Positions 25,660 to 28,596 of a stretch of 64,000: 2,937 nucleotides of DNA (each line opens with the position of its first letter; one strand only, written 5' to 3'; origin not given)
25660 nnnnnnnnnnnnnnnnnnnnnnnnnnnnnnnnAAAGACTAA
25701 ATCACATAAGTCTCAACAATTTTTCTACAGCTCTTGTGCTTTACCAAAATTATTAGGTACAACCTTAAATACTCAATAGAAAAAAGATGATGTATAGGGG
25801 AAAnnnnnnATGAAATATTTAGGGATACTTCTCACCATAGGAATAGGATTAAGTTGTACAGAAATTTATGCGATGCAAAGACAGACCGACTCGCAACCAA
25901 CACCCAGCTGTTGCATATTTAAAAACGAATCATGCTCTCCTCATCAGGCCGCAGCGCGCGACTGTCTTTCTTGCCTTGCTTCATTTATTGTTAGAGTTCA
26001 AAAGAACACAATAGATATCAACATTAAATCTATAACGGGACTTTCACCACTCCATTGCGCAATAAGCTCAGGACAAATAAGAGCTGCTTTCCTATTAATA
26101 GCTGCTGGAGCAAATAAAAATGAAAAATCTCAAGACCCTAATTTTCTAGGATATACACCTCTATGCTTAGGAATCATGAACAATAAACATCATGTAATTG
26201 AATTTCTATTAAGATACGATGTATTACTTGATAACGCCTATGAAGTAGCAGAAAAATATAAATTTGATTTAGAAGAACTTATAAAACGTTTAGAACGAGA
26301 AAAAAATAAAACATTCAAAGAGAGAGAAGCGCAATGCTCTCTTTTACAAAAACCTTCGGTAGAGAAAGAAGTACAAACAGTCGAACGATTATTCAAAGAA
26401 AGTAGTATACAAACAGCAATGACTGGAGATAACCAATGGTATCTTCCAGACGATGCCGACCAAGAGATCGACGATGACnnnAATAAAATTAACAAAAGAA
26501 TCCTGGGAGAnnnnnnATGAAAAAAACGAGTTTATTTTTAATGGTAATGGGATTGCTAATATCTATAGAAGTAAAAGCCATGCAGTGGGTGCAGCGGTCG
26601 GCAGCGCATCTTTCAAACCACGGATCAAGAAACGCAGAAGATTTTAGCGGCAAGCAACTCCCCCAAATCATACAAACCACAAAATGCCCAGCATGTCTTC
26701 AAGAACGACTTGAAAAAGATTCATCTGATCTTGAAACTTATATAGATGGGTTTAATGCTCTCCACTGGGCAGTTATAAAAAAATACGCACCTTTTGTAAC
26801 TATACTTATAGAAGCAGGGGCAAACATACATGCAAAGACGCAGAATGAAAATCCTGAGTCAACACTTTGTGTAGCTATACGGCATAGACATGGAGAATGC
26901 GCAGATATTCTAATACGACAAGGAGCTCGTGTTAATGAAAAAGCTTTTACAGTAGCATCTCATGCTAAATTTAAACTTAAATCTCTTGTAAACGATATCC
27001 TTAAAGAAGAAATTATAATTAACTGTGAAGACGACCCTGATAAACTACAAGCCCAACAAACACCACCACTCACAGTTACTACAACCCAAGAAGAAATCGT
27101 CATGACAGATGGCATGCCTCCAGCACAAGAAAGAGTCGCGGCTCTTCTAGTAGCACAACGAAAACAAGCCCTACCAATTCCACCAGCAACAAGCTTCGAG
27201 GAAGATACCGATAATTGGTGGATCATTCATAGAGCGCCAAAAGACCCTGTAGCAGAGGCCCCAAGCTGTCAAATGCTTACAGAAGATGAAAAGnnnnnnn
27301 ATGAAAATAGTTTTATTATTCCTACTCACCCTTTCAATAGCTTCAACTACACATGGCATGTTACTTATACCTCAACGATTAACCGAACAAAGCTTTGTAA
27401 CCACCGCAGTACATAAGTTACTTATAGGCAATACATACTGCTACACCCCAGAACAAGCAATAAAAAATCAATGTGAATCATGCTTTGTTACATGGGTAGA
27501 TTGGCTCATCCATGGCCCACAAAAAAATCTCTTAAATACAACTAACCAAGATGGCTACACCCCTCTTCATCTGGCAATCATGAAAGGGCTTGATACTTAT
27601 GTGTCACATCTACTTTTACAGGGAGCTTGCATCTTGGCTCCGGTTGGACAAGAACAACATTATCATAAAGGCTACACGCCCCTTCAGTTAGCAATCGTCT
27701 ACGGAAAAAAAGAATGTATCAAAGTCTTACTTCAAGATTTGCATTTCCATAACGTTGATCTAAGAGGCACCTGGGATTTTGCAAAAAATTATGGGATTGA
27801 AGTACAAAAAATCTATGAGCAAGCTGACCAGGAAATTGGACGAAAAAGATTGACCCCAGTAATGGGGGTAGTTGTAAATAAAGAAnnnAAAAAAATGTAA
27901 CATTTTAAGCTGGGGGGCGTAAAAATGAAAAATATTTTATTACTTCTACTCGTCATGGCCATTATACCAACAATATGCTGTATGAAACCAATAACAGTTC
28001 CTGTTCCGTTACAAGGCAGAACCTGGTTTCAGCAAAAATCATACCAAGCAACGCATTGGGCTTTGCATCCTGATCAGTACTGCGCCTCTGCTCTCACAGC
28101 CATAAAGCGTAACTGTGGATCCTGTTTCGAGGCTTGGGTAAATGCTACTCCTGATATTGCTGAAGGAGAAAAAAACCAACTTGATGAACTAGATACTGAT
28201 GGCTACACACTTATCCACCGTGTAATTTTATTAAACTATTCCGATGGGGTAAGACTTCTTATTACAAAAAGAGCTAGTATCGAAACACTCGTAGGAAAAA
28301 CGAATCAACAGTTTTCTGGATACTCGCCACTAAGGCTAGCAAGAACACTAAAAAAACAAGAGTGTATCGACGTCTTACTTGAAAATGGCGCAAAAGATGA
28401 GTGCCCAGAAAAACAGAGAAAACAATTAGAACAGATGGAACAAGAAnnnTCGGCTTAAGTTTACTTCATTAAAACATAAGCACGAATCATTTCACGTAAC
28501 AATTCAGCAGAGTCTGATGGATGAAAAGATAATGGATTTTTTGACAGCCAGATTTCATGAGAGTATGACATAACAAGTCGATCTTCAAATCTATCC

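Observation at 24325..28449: Six-gene tandem family of small secreted proteins: signal peptide + Cys-x2-Cys helix + two ankyrin repeats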

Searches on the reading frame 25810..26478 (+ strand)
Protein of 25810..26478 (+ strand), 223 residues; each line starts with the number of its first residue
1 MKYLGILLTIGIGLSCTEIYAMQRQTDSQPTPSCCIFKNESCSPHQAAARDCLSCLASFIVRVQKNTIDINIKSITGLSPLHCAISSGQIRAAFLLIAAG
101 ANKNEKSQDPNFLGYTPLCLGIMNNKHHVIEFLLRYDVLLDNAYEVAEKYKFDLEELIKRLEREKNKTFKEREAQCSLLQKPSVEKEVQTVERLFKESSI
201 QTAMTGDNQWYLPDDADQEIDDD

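Call 4: search_protein_families(library=pfam, proteins=[window:25810-26478:+], max_evalue=1)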
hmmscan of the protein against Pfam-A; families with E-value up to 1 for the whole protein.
window:25810-26478:+ (223 aa): 6 families
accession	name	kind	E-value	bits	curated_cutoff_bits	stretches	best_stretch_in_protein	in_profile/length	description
PF12796.13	Ank_2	-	4e-09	37.3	27.3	1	45-136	2-82/90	Ankyrin repeats (3 copies)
PF00023.36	Ank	-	2.6e-08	34.1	21.1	2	77-106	2-31/33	Ankyrin repeat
PF13637.12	Ank_4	-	5.9e-08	33.2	22.7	1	45-97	2-50/50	Ankyrin repeats (many copies)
PF13606.12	Ank_3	-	3.8e-06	27.2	22.3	1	77-104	2-29/30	Ankyrin repeat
PF13857.12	Ank_5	-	0.24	12.3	27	0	66-106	4-45/56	Ankyrin repeats (many copies)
PF16735.10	MYO10_CC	-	0.44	11.2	27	0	155-186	7-37/52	Unconventional myosin-X coiled coil domain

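Call 5: find_encoding_contigs(protein=window:25810-26478:+, flank=10000, max_places=6)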
Protein window:25810-26478:+ (223 aa): 5 contigs read that carry it; 3 places shown.
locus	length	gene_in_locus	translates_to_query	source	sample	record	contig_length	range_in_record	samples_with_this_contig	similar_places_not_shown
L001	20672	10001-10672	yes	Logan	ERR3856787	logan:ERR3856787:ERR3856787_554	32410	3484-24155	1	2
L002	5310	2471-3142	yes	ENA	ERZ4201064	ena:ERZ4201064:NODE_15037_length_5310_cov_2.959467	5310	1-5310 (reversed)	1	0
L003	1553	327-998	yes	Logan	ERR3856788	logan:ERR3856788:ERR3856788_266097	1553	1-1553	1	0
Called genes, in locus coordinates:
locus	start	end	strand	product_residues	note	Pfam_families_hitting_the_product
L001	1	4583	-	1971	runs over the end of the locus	-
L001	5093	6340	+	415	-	PF01041:DegT_DnrJ_EryC1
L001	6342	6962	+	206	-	PF01712:dNK, PF02223:Thymidylate_kin, PF13207:AAA_17 (faint)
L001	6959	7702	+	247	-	PF13177:DNA_pol3_delta2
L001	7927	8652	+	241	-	-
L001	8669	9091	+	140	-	PF00023:Ank (faint), PF12796:Ank_2, PF13606:Ank_3 (faint), PF13637:Ank_4 (faint)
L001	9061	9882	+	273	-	PF12796:Ank_2, PF13637:Ank_4 (weak), PF13857:Ank_5 (faint), PF00023:Ank (weak), PF13606:Ank_3 (faint)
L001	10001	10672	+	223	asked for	PF00023:Ank (faint), PF12796:Ank_2, PF13606:Ank_3 (faint), PF13637:Ank_4 (weak)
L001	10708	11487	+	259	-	PF12796:Ank_2, PF00023:Ank (faint)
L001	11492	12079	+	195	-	PF00023:Ank (faint), PF12796:Ank_2, PF13637:Ank_4 (faint), PF13606:Ank_3 (faint)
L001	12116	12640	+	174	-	-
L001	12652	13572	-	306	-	-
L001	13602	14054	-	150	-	-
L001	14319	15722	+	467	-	PF19295:SufBD_N, PF01458:SUFBD_core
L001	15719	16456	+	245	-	PF01458:SUFBD_core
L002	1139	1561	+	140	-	PF00023:Ank (faint), PF12796:Ank_2, PF13606:Ank_3 (faint), PF13637:Ank_4 (faint)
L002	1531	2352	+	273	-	PF12796:Ank_2, PF13637:Ank_4 (weak), PF13857:Ank_5 (faint), PF00023:Ank (weak), PF13606:Ank_3 (faint)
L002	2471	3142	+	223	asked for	PF00023:Ank (faint), PF12796:Ank_2, PF13606:Ank_3 (faint), PF13637:Ank_4 (weak)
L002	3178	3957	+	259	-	PF12796:Ank_2, PF00023:Ank (faint)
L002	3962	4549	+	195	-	PF00023:Ank (faint), PF12796:Ank_2, PF13637:Ank_4 (faint), PF13606:Ank_3 (faint)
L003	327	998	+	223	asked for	PF00023:Ank (faint), PF12796:Ank_2, PF13606:Ank_3 (faint), PF13637:Ank_4 (weak)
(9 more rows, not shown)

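Call 23: predict_structure(alignment_id=A3)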
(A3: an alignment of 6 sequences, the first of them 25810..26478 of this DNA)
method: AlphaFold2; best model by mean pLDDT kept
length: 223 residues; sequences in the alignment: 6
mean_pLDDT: 76.1   pTM: 0.60
mean pLDDT of the five models: 76.1, 74.9, 73.9, 72.6, 72.1
residues with pLDDT >= 90: 113; 70-90: 21; 50-70: 49; < 50: 40
segments of 3 or more residues with pLDDT < 50: 15-34, 182-188
pLDDT, mean of each block of 10 residues (from residue 1): 55 49 39 50 91 92 89 93 97 96 96 96 96 95 95 96 88 64 50 52 49 53 57
secondary structure, 60 per line:
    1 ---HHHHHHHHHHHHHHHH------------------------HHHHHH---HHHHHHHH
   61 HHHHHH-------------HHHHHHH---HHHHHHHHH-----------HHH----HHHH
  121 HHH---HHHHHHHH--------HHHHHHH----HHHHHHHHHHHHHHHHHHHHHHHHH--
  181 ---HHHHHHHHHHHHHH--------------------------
elements in order: H4-19 H44-49 H53-66 H80-86 H90-98 H117-123 H127-134 H143-149 H154-178 H184-197

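Call 27: fold_search(model_id=the predicted structure, library=pdb)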
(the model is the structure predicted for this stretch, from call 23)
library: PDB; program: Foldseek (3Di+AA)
matches with E <= 10: 1181; with E <= 0.001: 445
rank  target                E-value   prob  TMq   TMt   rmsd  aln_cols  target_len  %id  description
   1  1n0q_B                1.3e-05  1.00  0.37  0.84   3.8       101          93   31  3ANK: A designed ankyrin repeat protein with three identical consensus repeats (released 2003-01-28)
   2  1n0r                  1.8e-05  1.00  0.43  0.72   4.3       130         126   26  4ANK: A designed ankyrin repeat protein with four identical consensus repeats (released 2003-01-28)
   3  4k5b_A                2.0e-05  1.00  0.42  0.58   3.2       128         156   25  Co-crystallization with conformation-specific designed ankyrin repeat proteins explains the conformational flexibility (released 2014-04-16)
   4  4atz_D                2.0e-05  1.00  0.42  0.59   3.0       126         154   26  Ad5 knob in complex with a designed ankyrin repeat protein (released 2013-02-27)
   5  9kbu_B                2.2e-05  1.00  0.43  0.60   2.6       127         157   26  Crystal structure of an ankyrin protein (released 2025-11-05)
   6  9dam                  2.2e-05  1.00  0.42  0.40   3.1       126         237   25  Crystal Structure of a DARPin Fused to the 1TEL Crystallization Chaperone via a Direct Helical Fusion in a 3-Fold Crysta (released 2024-10-09)
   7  1mj0                  2.3e-05  1.00  0.42  0.59   2.9       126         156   26  SANK E3_5: an artificial Ankyrin repeat protein (released 2003-01-21)
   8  6fpb                  2.4e-05  1.00  0.43  0.58   3.1       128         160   25  Crystal structure of anti-mTFP1 DARPin 1238_G01 in space group I4 (released 2018-10-03)
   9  9znb                  2.4e-05  1.00  0.43  0.40   3.2       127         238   25  Crystal Structure of a DARPin Fused to the 1TEL Crystallization Chaperone via a Direct Helical Fusion in a 3-Fold Crysta (released 2026-01-14)
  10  4j8y                  2.7e-05  1.00  0.42  0.58   4.4       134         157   26  E3_5 DARPin D77S mutant (released 2013-08-14)
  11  7n2b_B                2.7e-05  1.00  0.42  0.24   4.2       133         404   26  A DARPin semi-rigidly fused to the 3TEL crystallization chaperone (released 2021-06-09)
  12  9zb7                  3.0e-05  1.00  0.42  0.40   3.1       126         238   25  A DARPin fused to the 1TEL crystallization chaperone via a direct helical fusion (released 2025-12-17)
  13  2qyj                  3.0e-05  1.00  0.43  0.60   3.8       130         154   26  Crystal structure of a designed full consensus ankyrin (released 2007-11-13)
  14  5ma3_A                3.4e-05  1.00  0.38  0.28   4.2       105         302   26  GFP-binding DARPin fusion gc_R11 (released 2017-11-08)
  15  9db5                  3.4e-05  1.00  0.42  0.41   3.2       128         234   26  A DARPin fused to the 1TEL crystallization chaperone via a proline-alanine linker (released 2024-10-09)
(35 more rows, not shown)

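Call 38: find_related_loci(query=window:25810-26478:+, collection=metagenome_contigs, flank=8000)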
Query window:25810-26478:+ (223 aa) in metagenome_contigs; peptide patterns used: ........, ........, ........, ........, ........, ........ (x = any residue, [..] = any of these).
219 stretches matched a pattern, but none encodes a relative of the query by tblastn (E <= 1e-3).

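Call 44: search_protein_families(library=ncbifam, proteins=[window:25810-26478:+], max_evalue=1)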
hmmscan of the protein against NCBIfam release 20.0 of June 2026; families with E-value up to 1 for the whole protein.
window:25810-26478:+ (223 aa): 2 families
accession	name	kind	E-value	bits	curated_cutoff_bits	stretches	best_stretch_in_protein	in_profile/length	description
NF043023.1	T4SS_AnkH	equivalog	5.7e-05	22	600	1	65-143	53-127/467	Dot/Icm T4SS effector AnkH/LegA3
NF043029.1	T4SS_AnkY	equivalog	0.0086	14.6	600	1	47-137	429-514/543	Dot/Icm T4SS effector AnkY/LegA9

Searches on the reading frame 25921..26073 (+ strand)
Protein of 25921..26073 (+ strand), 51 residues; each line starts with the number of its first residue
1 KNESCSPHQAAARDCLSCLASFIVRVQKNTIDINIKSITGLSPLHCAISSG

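Call 37: find_homologous_proteins(query=A4, max_evalue=10)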
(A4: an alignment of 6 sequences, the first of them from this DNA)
Query A4 (6 sequences) (51 aa, profile of the alignment): 1 proteins with E <= 10 among 11 candidates.
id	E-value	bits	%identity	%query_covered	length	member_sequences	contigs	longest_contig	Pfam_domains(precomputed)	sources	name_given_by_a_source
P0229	3.6e+0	25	37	37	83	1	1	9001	PF13606.13,PF13857.13,PF12796.14,PF00023.37,PF13637.13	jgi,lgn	-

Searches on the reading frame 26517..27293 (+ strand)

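Call 4: search_protein_families(library=pfam, proteins=[window:26517-27293:+], max_evalue=1)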
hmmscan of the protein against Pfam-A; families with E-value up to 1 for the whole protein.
window:26517-27293:+ (259 aa): 5 families
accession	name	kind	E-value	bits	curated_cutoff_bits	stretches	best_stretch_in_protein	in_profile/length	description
PF00023.36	Ank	-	7.7e-09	35.8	21.1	2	77-108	1-32/33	Ankyrin repeat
PF12796.13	Ank_2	-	2.6e-08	34.7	27.3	1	72-142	27-89/90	Ankyrin repeats (3 copies)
PF13857.12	Ank_5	-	0.00038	21.2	27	1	77-108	15-46/56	Ankyrin repeats (many copies)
PF13606.12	Ank_3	-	0.0087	16.9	22.3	0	77-105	1-29/30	Ankyrin repeat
PF13637.12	Ank_4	-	0.03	15.1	22.7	1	82-133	1-50/50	Ankyrin repeats (many copies)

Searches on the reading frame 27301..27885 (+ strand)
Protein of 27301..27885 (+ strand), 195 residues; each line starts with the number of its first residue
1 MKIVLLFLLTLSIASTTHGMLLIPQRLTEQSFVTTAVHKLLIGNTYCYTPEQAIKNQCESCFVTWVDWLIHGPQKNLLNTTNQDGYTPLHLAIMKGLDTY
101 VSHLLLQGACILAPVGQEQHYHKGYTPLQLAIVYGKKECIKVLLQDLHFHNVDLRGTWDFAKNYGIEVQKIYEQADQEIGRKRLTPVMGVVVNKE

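Call 4: search_protein_families(library=pfam, proteins=[window:27301-27885:+], max_evalue=1)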
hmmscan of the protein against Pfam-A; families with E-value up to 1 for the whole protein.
window:27301-27885:+ (195 aa): 5 families
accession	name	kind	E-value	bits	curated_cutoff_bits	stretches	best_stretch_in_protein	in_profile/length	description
PF00023.36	Ank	-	1e-11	44.8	21.1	2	84-113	1-30/33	Ankyrin repeat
PF12796.13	Ank_2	-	2.1e-11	44.6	27.3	1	66-146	13-82/90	Ankyrin repeats (3 copies)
PF13606.12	Ank_3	-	1.5e-09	37.6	22.3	2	124-148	2-24/30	Ankyrin repeat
PF13637.12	Ank_4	-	8.5e-06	26.4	22.7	1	66-98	13-42/50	Ankyrin repeats (many copies)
PF13857.12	Ank_5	-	3.8e-05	24.4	27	1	77-105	8-36/56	Ankyrin repeats (many copies)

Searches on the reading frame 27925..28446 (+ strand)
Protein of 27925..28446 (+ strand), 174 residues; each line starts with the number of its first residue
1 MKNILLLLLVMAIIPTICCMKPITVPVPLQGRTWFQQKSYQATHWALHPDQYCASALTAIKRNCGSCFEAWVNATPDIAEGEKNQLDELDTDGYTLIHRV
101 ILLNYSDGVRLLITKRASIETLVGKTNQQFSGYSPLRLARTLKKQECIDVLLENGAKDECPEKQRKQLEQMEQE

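Call 4: search_protein_families(library=pfam, proteins=[window:27925-28446:+], max_evalue=1)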
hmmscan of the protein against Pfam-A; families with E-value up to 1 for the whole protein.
window:27925-28446:+ (174 aa): 5 families
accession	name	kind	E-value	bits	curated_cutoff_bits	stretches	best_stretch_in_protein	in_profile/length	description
PF12796.13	Ank_2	-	3.3e-05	24.8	27.3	1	83-157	22-85/90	Ankyrin repeats (3 copies)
PF00023.36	Ank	-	0.00067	20.3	21.1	0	132-156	2-26/33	Ankyrin repeat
PF13606.12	Ank_3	-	0.0076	17.1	22.3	1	92-119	1-28/30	Ankyrin repeat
PF13857.12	Ank_5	-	0.067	14.1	27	1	86-139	9-56/56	Ankyrin repeats (many copies)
PF13637.12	Ank_4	-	0.069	14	22.7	0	85-113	22-50/50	Ankyrin repeats (many copies)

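Call 50: list_cluster_members(proteins=[window:27925-28446:+, window:26517-27293:+, window:30128-31528:+, window:28464-29381:-, window:22151-22768:+])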
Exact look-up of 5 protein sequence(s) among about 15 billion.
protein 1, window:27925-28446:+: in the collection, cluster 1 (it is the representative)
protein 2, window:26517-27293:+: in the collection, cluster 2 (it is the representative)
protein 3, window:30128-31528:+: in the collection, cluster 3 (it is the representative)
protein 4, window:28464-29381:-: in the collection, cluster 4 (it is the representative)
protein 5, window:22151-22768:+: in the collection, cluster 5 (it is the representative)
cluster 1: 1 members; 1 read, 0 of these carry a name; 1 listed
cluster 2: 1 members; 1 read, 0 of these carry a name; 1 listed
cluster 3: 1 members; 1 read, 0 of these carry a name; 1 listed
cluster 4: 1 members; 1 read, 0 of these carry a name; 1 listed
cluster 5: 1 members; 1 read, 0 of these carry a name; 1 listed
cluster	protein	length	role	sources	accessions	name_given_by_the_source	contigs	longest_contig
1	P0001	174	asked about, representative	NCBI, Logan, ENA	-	-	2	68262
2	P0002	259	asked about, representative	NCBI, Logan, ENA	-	-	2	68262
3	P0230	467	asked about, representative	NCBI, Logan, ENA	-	-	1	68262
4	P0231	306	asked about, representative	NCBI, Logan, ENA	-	-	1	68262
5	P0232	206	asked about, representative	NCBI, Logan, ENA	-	-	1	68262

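Call 51: predict_structure(alignment_id=A5)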
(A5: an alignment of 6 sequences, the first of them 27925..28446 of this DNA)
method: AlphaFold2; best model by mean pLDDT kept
length: 174 residues; sequences in the alignment: 6
mean_pLDDT: 75.4   pTM: 0.62
mean pLDDT of the five models: 75.4, 75.3, 74.4, 73.9, 73.7
residues with pLDDT >= 90: 60; 70-90: 40; 50-70: 53; < 50: 21
segments of 3 or more residues with pLDDT < 50: 18-36
pLDDT, mean of each block of 10 residues (from residue 1): 59 53 42 48 60 83 85 75 80 94 94 92 89 94 96 85 58 60
secondary structure, 60 per line:
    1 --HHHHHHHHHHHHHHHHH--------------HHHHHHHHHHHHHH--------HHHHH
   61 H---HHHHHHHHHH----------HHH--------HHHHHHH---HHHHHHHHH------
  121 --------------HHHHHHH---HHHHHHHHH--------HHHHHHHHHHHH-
elements in order: H3-19 H34-47 H56-61 H65-74 H96-102 H106-114 H135-141 H145-153 H162-173
